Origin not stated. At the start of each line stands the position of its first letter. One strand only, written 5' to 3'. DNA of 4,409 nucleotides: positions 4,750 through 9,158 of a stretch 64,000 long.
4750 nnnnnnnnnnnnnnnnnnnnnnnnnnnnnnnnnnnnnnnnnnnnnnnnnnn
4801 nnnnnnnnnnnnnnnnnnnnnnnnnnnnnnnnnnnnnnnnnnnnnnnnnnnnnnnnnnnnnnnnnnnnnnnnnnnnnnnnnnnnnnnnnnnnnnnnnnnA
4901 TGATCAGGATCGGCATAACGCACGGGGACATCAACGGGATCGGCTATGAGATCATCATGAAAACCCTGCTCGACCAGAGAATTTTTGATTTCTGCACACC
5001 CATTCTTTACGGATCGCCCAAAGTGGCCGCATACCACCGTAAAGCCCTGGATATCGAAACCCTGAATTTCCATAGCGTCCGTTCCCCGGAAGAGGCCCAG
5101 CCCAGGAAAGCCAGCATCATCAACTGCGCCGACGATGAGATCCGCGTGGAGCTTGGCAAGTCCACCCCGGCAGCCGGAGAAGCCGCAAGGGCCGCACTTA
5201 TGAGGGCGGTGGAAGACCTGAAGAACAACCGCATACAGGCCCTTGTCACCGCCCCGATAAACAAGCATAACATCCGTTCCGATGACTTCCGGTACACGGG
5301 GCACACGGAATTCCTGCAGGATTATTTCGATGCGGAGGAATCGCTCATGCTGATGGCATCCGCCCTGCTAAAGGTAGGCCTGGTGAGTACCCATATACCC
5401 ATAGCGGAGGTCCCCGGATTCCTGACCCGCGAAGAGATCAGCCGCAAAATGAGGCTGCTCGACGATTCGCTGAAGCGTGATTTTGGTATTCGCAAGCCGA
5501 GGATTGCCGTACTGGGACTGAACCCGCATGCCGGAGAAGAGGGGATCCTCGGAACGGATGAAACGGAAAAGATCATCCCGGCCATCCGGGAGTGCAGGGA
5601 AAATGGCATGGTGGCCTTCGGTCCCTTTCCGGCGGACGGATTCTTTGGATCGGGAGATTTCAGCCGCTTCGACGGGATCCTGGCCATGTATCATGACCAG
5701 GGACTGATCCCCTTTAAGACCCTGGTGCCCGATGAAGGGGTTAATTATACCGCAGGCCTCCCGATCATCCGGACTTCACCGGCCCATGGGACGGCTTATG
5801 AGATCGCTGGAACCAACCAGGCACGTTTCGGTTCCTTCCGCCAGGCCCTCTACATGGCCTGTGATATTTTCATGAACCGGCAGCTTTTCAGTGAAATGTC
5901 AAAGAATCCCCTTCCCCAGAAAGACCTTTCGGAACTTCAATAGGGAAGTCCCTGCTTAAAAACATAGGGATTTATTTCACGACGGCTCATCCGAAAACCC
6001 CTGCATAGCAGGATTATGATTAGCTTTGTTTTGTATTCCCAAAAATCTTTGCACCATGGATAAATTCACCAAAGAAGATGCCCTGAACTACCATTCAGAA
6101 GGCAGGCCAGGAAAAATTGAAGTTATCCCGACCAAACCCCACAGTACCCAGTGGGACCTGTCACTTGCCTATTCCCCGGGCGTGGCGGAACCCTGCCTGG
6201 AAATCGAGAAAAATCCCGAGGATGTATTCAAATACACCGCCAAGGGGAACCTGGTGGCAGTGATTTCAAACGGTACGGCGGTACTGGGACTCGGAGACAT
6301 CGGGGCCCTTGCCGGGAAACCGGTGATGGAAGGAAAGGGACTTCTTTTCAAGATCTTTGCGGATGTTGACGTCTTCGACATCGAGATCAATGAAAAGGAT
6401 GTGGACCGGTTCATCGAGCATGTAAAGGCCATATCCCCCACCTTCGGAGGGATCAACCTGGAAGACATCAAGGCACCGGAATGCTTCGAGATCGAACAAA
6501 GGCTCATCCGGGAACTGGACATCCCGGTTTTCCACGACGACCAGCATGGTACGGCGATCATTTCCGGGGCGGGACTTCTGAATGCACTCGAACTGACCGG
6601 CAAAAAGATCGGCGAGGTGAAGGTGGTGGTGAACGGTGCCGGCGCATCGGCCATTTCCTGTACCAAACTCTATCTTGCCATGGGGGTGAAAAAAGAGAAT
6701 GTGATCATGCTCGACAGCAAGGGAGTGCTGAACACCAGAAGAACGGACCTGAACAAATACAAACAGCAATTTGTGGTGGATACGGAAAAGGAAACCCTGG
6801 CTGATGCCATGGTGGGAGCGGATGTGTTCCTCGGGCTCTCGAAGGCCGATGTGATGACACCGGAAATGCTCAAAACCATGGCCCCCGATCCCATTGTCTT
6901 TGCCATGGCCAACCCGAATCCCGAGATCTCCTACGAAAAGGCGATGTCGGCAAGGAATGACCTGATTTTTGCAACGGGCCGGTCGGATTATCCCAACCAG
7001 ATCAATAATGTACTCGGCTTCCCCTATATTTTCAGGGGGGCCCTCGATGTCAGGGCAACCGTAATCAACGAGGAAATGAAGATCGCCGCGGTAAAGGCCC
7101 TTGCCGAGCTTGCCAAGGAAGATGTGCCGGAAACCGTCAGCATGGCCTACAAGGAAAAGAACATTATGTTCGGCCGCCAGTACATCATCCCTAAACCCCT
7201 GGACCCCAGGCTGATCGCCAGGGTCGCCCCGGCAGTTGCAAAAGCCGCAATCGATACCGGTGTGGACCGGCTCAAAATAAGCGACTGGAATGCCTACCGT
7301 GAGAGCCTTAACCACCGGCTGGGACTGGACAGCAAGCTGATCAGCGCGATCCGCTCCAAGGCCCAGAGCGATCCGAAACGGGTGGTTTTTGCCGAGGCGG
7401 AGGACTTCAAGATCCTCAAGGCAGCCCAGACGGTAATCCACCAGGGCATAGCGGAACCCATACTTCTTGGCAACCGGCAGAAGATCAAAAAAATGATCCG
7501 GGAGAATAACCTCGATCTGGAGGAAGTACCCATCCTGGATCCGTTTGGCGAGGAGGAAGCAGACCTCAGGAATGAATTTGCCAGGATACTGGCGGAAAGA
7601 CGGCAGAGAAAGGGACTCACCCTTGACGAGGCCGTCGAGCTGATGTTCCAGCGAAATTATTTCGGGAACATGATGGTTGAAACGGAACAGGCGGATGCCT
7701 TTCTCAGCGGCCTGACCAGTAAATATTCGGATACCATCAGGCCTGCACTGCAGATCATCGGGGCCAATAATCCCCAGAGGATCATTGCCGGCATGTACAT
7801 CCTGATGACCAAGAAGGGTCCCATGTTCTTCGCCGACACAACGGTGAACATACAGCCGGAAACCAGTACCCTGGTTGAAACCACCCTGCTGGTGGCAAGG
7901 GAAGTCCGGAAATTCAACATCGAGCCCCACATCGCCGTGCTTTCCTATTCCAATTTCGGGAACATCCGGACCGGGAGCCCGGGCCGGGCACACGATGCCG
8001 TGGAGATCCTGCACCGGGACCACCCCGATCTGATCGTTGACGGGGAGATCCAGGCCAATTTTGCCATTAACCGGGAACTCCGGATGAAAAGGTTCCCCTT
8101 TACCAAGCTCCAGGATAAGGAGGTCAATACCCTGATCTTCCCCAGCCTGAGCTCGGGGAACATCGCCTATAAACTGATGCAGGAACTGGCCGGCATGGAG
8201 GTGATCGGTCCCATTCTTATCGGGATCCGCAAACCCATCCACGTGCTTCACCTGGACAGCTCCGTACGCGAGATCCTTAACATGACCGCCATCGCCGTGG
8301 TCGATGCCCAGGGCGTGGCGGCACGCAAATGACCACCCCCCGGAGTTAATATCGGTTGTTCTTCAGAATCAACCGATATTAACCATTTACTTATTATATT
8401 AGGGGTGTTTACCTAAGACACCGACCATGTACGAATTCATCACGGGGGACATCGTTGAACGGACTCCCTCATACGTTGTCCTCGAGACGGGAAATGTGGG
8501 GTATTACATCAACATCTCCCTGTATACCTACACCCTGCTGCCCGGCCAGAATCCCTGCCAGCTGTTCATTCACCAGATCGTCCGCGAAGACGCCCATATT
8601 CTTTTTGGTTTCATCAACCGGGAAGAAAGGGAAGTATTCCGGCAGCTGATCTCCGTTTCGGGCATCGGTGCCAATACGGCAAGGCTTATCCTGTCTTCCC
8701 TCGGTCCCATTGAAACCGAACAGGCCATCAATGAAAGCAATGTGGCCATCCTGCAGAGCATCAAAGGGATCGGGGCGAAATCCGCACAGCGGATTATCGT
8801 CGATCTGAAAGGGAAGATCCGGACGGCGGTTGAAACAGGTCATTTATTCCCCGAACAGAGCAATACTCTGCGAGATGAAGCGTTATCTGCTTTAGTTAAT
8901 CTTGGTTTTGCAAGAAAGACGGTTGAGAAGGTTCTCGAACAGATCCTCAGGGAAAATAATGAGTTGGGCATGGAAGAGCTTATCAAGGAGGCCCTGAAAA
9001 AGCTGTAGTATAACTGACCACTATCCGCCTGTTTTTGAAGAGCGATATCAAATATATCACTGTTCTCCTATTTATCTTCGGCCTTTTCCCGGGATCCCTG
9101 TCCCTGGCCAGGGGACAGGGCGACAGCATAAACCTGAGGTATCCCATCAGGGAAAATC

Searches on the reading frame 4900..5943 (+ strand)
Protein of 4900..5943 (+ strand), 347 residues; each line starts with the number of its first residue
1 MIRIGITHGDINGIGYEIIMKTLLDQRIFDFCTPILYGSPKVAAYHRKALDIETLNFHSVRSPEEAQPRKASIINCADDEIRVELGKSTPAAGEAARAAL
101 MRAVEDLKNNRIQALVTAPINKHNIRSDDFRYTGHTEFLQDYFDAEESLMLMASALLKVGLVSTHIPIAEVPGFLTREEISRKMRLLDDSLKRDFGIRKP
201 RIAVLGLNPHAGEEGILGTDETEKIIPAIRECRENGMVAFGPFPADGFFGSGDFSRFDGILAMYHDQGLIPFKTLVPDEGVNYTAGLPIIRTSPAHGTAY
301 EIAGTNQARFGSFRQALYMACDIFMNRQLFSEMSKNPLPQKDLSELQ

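Call 96: search_protein_families(library=pfam, proteins=[window:4900-5943:+], max_evalue=0.00001)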
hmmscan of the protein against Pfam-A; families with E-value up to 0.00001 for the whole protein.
window:4900-5943:+ (347 aa): 1 family
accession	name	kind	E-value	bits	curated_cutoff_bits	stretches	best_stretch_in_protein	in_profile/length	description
PF04166.17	PdxA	-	4.3e-109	364.8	27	1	31-320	2-286/286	Pyridoxal phosphate biosynthetic protein PdxA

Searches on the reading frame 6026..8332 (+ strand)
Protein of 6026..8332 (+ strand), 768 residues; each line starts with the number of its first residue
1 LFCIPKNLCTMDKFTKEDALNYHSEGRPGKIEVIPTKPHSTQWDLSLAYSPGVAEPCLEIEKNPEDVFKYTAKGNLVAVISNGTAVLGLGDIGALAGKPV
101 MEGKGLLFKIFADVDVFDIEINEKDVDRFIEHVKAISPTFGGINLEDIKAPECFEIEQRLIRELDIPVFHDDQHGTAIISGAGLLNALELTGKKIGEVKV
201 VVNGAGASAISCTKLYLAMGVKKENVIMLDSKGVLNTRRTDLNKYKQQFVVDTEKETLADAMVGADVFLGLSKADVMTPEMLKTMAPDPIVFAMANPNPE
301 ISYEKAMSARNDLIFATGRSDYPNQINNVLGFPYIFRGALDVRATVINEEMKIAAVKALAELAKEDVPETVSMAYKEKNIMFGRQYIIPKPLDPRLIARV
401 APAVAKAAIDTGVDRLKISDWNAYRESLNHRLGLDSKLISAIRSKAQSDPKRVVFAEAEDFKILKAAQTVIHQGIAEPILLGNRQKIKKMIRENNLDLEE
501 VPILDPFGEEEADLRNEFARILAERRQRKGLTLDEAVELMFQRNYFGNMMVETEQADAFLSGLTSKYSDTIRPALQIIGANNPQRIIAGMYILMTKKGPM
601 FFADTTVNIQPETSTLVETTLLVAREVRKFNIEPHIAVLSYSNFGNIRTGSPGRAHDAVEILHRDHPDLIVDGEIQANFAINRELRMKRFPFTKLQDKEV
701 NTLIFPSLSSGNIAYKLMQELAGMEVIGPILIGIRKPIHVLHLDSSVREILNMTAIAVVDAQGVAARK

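Call 96: search_protein_families(library=pfam, proteins=[window:6026-8332:+], max_evalue=0.00001)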
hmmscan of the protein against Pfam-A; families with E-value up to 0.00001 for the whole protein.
window:6026-8332:+ (768 aa): 3 families
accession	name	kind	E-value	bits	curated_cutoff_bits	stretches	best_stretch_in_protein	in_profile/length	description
PF01515.24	PTA_PTB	-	2.5e-91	306.8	24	1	439-758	3-319/319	Phosphate acetyl/butaryl transferase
PF00390.24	malic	-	4.9e-31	108.4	23.1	1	29-160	2-181/182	Malic enzyme, N-terminal domain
PF03949.21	Malic_M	-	6.5e-21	75.2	23.5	1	175-370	3-232/258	Malic enzyme, NAD binding domain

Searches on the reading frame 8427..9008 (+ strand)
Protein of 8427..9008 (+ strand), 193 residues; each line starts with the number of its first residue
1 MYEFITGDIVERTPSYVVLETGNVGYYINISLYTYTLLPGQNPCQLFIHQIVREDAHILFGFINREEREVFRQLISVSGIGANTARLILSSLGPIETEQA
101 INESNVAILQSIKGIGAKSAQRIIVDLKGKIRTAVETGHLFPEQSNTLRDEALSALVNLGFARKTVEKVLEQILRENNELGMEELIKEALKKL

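Call 96: search_protein_families(library=pfam, proteins=[window:8427-9008:+], max_evalue=0.00001)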
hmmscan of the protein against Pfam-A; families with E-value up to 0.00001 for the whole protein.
window:8427-9008:+ (193 aa): 4 families
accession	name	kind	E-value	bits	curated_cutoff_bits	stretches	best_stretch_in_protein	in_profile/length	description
PF01330.27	RuvA_N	-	7e-20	71.3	23.6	1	1-61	1-61/61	RuvA N terminal domain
PF14520.12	HHH_5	-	1.3e-15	58.1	27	1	71-128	1-56/57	Helix-hairpin-helix domain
PF07499.19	RuvA_C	-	1.7e-13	51.3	24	1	149-193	3-46/47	RuvA, C-terminal domain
PF00633.29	HHH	-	7.1e-07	29.2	24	0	99-124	3-28/30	Helix-hairpin-helix motif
